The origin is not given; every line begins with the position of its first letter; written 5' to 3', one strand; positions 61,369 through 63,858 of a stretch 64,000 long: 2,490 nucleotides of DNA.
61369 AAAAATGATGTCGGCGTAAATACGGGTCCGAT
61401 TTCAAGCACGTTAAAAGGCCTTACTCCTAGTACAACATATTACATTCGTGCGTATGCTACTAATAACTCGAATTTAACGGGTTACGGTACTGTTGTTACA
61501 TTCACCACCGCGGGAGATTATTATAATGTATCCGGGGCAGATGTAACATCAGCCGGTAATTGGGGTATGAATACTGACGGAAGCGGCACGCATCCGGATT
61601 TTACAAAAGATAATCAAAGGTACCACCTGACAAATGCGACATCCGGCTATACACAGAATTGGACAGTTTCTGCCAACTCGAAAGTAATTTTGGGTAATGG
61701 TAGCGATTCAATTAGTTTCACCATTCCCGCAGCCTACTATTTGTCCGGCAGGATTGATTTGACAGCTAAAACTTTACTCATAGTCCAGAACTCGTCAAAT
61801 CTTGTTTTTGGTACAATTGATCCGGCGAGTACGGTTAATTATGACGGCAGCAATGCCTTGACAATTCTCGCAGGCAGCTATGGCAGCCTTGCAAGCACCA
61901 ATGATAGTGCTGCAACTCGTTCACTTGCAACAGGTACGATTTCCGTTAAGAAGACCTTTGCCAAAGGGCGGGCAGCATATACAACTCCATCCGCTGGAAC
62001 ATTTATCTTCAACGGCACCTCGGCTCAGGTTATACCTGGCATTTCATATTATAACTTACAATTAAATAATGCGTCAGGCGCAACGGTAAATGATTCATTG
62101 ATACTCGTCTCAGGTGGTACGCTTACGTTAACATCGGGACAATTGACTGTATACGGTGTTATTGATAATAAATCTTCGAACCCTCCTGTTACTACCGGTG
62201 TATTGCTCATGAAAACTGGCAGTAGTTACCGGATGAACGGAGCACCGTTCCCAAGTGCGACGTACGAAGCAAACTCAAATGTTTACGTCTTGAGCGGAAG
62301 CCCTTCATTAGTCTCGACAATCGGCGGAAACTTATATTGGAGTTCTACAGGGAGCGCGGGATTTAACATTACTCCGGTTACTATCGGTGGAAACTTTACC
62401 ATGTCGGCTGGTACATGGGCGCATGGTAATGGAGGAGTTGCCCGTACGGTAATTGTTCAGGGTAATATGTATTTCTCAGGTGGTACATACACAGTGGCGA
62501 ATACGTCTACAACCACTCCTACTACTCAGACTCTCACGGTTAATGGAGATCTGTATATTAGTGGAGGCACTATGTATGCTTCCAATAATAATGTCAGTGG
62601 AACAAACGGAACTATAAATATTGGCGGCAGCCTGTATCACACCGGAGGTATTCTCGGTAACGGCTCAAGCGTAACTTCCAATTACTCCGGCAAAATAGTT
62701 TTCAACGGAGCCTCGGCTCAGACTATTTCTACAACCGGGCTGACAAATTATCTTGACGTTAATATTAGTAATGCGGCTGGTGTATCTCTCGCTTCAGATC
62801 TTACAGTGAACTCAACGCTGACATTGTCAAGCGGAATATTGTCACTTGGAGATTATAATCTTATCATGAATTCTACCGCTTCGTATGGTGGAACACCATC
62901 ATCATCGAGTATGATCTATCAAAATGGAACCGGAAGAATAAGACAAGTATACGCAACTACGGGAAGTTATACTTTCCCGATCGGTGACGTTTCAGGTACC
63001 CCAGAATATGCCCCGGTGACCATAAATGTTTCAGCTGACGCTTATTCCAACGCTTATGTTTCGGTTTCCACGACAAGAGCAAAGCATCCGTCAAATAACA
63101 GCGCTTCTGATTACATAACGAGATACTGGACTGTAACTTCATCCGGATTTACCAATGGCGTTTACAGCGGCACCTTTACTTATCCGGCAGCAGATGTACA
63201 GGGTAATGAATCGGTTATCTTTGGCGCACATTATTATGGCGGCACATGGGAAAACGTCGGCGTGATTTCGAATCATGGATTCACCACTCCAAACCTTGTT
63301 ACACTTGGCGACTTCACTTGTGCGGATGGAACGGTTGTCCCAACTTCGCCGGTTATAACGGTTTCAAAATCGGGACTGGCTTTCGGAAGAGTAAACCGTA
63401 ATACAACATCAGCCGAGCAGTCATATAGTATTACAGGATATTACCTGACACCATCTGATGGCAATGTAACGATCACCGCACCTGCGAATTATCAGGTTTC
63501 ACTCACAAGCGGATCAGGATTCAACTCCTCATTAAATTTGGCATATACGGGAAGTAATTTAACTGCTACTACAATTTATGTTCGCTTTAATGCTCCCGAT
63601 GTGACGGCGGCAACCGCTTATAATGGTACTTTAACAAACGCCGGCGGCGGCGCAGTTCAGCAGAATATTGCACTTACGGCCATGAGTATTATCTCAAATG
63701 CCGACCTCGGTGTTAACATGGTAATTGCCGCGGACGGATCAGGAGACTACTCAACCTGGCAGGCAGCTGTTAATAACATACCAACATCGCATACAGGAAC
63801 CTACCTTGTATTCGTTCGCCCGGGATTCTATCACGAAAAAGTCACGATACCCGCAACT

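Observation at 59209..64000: Unlisted open-ended ORF: one polypeptide of more than 1597 aa combining a CE12 acetylesterase and a CE8 methylesterase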

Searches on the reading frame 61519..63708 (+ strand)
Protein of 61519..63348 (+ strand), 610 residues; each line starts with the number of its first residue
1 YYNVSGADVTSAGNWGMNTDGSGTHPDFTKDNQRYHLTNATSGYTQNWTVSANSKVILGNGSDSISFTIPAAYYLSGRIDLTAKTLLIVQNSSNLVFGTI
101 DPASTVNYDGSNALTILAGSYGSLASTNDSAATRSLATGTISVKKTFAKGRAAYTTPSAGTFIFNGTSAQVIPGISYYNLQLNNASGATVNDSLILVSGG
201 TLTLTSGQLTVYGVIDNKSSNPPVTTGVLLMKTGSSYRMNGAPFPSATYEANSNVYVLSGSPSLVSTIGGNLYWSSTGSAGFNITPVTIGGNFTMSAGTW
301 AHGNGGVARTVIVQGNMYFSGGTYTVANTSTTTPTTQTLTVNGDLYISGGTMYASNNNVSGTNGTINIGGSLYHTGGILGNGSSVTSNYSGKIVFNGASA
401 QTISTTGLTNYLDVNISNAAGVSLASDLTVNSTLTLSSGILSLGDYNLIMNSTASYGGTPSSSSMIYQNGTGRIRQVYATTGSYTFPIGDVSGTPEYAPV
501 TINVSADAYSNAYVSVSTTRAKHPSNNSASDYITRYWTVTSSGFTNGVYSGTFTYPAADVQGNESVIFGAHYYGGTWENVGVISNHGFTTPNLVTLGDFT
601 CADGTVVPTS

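Call 28: find_homologous_proteins(query=window:61519-63348:+)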
Query window:61519-63348:+ (610 aa): 23 proteins with E <= 0.001 among 8000 candidates.
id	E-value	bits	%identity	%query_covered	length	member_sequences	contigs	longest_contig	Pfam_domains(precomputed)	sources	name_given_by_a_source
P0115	3.0e-39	154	42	35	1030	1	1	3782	PF18962.8,PF00041.28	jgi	jgi:hypothetical protein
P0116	3.8e-37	147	28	100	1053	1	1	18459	PF18962.8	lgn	-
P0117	1.4e-34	138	36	69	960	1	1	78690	-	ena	-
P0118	8.6e-30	122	45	32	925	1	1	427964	-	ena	-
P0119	2.5e-29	121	37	32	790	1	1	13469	PF18962.8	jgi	jgi:hypothetical protein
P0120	4.1e-29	120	39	46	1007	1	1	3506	-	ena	-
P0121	1.8e-26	112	38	40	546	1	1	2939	PF18962.8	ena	-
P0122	4.7e-25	107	40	30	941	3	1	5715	PF18962.8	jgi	-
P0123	2.2e-23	101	33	52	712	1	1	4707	-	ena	-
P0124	5.4e-20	90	37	38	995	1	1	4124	PF18962.8,PF14873.12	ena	-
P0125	2.5e-19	88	35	32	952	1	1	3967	PF18962.8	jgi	jgi:hypothetical protein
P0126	3.9e-19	87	33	37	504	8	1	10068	-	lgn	-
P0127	6.8e-18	83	30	41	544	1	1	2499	-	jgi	jgi:hypothetical protein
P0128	3.6e-17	81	33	49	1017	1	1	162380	PF19406.6,PF19081.7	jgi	-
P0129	5.8e-13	67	30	56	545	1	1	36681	-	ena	-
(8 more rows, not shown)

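Call 41: predict_structure(alignment_id=A1)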
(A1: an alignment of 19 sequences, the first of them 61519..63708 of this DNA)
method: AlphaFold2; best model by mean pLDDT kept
length: 730 residues; sequences in the alignment: 19
mean_pLDDT: 90.1   pTM: 0.76
mean pLDDT of the five models: 90.1, 88.9, 88.1, 85.8, 84.8
residues with pLDDT >= 90: 498; 70-90: 202; 50-70: 30; < 50: 0
segments of 3 or more residues with pLDDT < 50: none
pLDDT, mean of each block of 10 residues (from residue 1): 87 82 82 89 90 93 90 94 95 94 94 94 85 91 95 94 95 96 95 94 95 96 93 95 91 95 91 95 91 96 80 98 86 83 97 74 86 94 68 94 86 91 95 91 95 89 93 94 92 88 93 94 92 95 92 93 88 88 85 89 78 78 88 89 82 96 94 87 92 88 90 85 80
secondary structure, 60 per line:
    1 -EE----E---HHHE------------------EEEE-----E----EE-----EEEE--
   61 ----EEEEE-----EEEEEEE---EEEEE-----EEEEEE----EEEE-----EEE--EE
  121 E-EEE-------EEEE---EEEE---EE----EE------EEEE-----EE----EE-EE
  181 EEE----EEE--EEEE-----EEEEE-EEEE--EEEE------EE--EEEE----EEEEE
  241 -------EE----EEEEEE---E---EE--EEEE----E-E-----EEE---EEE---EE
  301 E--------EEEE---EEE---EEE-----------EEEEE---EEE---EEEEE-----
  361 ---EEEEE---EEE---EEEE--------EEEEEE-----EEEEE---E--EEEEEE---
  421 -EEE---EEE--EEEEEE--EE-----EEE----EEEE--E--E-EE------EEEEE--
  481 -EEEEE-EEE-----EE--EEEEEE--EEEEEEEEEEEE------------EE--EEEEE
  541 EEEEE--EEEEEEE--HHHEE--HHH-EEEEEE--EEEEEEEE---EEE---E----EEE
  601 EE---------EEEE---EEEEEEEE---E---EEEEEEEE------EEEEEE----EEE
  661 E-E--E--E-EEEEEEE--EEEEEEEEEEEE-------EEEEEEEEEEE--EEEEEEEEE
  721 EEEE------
elements in order (helices of 4 or more, strands of 3 or more residues): E34-37 E55-58 E65-69 E75-81 E85-89 E95-100 E105-108 E114-116 E119-121 E123-125 E133-136 E140-143 E161-164 E179-183 E188-190 E193-196 E202-206 E208-211 E214-217 E228-231 E236-240 E254-259 E271-274 E287-289 E293-295 E299-301 E310-313 E317-319 E323-325 E337-341 E345-347 E351-355 E364-368 E372-374 E378-381 E390-395 E401-405 E412-417 E422-424 E428-430 E433-438 E448-450 E455-458 E474-478 E482-486 E488-490 E500-505 E508-519 E536-545 E548-554 E568-573 E576-583 E587-589 E598-602 E612-615 E619-626 E634-641 E648-653 E658-661 E671-677 E680-691 E699-709 E712-724

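Call 43: fold_search(model_id=the predicted structure, library=pdb)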
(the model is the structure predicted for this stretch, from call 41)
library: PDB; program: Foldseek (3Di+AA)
matches with E <= 10: 972; with E <= 0.001: 1
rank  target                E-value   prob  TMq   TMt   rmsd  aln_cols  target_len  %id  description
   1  3f84_A                6.2e-04  0.99  0.12  0.25  20.3       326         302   11  Structure of fusion complex of major pilin CfaB and major pilin CfaB of CFA/I pilus from ETEC E. coli (released 2009-08-11)
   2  3f84_B                1.3e-03  0.99  0.12  0.25  20.1       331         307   11  Structure of fusion complex of major pilin CfaB and major pilin CfaB of CFA/I pilus from ETEC E. coli (released 2009-08-11)
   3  1wcq_C                2.2e-03  0.92  0.12  0.14  15.1       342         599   10  Mutagenesis of the Nucleophilic Tyrosine in a Bacterial Sialidase to Phenylalanine. (released 2005-10-12)
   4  3qbt_F                2.7e-03  1.00  0.13  0.58   3.2       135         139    7  Crystal structure of OCRL1 540-678 in complex with Rab8a:GppNHp (released 2011-03-23)
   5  9ijj_P                4.4e-03  0.99  0.13  0.15  23.5       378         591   10  In situ structure of the central apparatus in mouse sperm axoneme. (released 2025-06-04)
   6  7sqc_T0               5.5e-03  0.98  0.12  0.16  29.4       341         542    8  Ciliary C1 central pair apparatus isolated from Chlamydomonas reinhardtii (released 2022-04-13)
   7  2bzd_C                5.7e-03  0.87  0.11  0.13  15.4       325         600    9  Galactose recognition by the carbohydrate-binding module of a bacterial sialidase. (released 2005-08-19)
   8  8k2i_B                6.0e-03  1.00  0.12  0.15   6.2       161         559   12  Crystal structure of Group 2 Oligosaccharide/Monosaccharide-releasing beta-N-acetylhexosaminidase NgaAt from Arabidops (released 2024-04-24)
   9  8k2h_A                6.8e-03  1.00  0.12  0.15   6.4       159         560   12  Crystal structure of Group 2Oligosaccharide/Monosaccharide-releasing beta-N-acetylhexosaminidase NgaAt from Arabidopsi (released 2024-04-24)
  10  7som_D                6.8e-03  0.96  0.12  0.07  16.3       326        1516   15  Ciliary C2 central pair apparatus isolated from Chlamydomonas reinhardtii (released 2022-04-13)
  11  7sqc_F0               8.2e-03  1.00  0.13  0.28  16.1       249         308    9  Ciliary C1 central pair apparatus isolated from Chlamydomonas reinhardtii (released 2022-04-13)
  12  4igb_A                9.3e-03  0.75  0.11  0.17  17.0       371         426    9  Crystal structure of the N-terminal domain of the Streptococcus gordonii adhesin Sgo0707 (released 2013-06-05)
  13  7sqc_T1               1.0e-02  0.99  0.13  0.16  15.9       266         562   11  Ciliary C1 central pair apparatus isolated from Chlamydomonas reinhardtii (released 2022-04-13)
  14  2ber                  1.2e-02  0.77  0.12  0.14  16.6       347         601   10  Y370G Active Site Mutant of the Sialidase from Micromonospora viridifaciens in complex with beta-Neu5Ac (sialic acid). (released 2005-04-04)
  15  6s09_G                1.2e-02  1.00  0.12  0.43   5.8       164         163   12  C-terminally extended and N-terminally truncated variant of FimA E. coli at 1.5 Angstrom resolution (released 2020-07-15)
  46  7ptb                  4.2e-02  1.00  0.12  0.26   5.2       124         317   17  Crystal structure of the SPD-2 domain of human CEP192 (released 2022-04-06)
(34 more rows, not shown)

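Call 56: search_solved_structures(query=A1, max_evalue=1)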
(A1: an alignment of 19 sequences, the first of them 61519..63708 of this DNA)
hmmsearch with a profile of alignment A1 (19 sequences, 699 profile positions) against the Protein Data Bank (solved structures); distinct sequences matched with E-value up to 1: 2.
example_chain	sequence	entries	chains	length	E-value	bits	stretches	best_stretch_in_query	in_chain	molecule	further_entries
9hze_C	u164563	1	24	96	0.051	15.3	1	148-208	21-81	DUF4183 domain-containing protein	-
8z5u_0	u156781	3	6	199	0.34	12.5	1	186-326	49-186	Leucine-rich repeat protein | LRR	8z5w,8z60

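Call 70: search_protein_representatives(alignment_id=A1)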
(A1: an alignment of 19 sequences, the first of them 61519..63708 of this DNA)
Query: 19 sequences, 699 profile positions. Proteins with E-value up to 0.001 (for the whole library): 20243; up to 1e-10: 13586; up to 1e-30: 4555. The best 150 are listed.
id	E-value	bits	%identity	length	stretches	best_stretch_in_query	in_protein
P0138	0.0e+00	1159.3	-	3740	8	190-581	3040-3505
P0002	0.0e+00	1116.2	-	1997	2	1-699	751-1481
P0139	5.0e-258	874.7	-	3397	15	582-692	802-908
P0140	6.4e-244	828.1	-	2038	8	316-579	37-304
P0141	9.2e-242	820.9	-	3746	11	244-666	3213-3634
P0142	4.2e-238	808.9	-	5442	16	271-594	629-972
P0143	4.9e-234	795.4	-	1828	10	578-693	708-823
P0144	2.9e-228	776.3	-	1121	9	577-693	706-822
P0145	6.9e-223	758.6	-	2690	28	102-185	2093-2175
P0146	8.3e-208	708.7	-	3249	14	187-607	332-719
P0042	5.4e-207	706.0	-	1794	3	1-418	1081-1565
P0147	1.3e-204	698.2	-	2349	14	582-693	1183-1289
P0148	2.6e-204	697.2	-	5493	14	110-575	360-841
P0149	6.8e-204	695.8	-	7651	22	270-589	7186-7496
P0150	4.0e-202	689.9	-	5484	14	205-564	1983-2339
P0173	1.2e-165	569.4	-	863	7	582-696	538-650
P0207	1.0e-133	463.9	-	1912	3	241-584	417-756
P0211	2.3e-131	456.0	-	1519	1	1-588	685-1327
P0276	9.6e-108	378.0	-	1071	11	378-575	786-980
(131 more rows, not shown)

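Call 71: search_protein_families(library=pfam, proteins=[P0140, P0144, P0173, P0211, P0207, P0276], max_evalue=0.001)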
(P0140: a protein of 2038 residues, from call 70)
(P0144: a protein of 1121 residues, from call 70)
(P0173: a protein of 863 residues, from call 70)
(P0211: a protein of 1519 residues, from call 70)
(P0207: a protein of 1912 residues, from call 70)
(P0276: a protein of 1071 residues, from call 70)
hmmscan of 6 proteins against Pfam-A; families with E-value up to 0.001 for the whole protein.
P0140 (2038 aa): 1 family
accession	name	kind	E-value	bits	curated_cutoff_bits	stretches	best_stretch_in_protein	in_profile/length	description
PF00677.23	Lum_binding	-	6.4e-08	32.9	27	0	353-415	20-76/86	Lumazine binding domain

P0144 (1121 aa): 5 families
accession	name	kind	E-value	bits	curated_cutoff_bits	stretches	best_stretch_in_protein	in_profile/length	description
PF22073.2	Cep192_D4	-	1.3e-32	112.7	35.5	1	486-577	2-90/112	Cep192 domain 4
PF14874.12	PapD-like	-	7.4e-09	36.1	27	0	257-275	1-19/102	Flagellar-associated PapD-like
PF16181.10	RelB_transactiv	-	1.6e-07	32.2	27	0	699-747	113-161/181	RelB transactivation domain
PF15869.11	TolB_like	-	0.00013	21.8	29.2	0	175-233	196-260/296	TolB-like 6-blade propeller-like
PF24837.1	AMIN-like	-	0.00014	22.4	27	0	105-145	28-68/129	AMIN-like domain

P0173 (863 aa): 6 families
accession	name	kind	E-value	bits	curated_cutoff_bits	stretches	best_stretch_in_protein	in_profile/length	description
PF22073.2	Cep192_D4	-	2.7e-22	79.5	35.5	0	659-766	3-111/112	Cep192 domain 4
PF24291.1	Ig_CFAP65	-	3e-07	30.7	27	0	611-651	78-118/121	Cilia- and flagella-associated protein 65-like, Ig-like domain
PF24507.1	Ig_CFAP65_4th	-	9e-06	26.4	27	0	243-289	12-55/76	CFAP65, fourth Ig-like domain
PF18962.6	Por_Secre_tail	-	1e-05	26.1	27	1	779-860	2-74/75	Secretion system C-terminal sorting domain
PF14874.12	PapD-like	-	0.00032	21.2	27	0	427-458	1-32/102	Flagellar-associated PapD-like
PF24798.1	Ig-CFAP74_4th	-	0.00093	19.7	28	0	90-177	2-78/95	CFAP74 forth Ig-like domain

P0211 (1519 aa): 3 families
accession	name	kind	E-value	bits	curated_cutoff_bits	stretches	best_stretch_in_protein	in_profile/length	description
PF00041.27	fn3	-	1.4e-12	48.1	25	0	449-541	4-72/84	Fibronectin type III domain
PF16656.11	Pur_ac_phosph_N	-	1.9e-11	44.8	30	1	451-539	6-82/93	Purple acid Phosphatase, N-terminal domain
PF10179.15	NDNF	-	9.8e-05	22.8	27.3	0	631-664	83-117/127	Neuron-derived neurotrophic factor, first Fn(III) domain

P0207 (1912 aa): 1 family
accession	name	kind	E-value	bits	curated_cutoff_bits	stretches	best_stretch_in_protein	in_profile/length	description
PF10162.14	G8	-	1.9e-06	28.2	22.9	0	1240-1318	1-80/124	G8 domain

P0276 (1071 aa): 0 families
